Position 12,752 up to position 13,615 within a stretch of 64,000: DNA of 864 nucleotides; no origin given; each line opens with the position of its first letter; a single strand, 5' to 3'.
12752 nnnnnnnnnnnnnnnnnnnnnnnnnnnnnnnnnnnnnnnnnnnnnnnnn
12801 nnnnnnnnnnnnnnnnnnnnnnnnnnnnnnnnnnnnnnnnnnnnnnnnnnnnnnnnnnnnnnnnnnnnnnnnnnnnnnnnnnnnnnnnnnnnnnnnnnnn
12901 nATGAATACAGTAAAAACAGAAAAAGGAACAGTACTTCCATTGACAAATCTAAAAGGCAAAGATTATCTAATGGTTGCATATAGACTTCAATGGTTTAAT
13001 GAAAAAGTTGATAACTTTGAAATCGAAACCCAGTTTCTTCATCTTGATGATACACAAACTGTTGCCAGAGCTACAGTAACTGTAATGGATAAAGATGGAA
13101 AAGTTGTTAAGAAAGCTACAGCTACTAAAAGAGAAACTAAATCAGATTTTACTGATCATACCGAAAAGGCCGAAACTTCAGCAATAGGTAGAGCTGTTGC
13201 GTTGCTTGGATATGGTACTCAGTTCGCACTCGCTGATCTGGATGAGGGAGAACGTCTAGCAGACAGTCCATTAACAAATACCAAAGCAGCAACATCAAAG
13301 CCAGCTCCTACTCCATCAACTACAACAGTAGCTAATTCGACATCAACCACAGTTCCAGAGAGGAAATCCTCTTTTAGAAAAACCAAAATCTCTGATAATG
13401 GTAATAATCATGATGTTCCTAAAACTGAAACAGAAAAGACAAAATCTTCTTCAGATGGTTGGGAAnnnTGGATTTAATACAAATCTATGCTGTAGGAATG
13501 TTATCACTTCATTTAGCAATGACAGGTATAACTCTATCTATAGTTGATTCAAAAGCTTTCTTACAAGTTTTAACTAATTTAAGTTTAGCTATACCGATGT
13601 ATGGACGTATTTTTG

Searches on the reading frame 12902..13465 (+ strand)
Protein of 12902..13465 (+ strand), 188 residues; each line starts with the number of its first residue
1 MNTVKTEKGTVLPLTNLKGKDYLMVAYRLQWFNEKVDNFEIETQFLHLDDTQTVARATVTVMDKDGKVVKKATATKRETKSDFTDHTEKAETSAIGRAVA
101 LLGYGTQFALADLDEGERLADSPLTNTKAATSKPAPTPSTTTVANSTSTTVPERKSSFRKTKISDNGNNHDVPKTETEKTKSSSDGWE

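Call 70: search_protein_families(library=pfam, proteins=[window:12902-13465:+], max_evalue=0.01)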
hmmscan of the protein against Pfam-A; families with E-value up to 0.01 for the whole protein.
window:12902-13465:+ (188 aa): 1 family
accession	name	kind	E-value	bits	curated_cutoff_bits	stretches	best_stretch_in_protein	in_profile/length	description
PF11589.14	DUF3244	-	0.0041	17.5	25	1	41-78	26-63/96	Domain of unknown function (DUF3244)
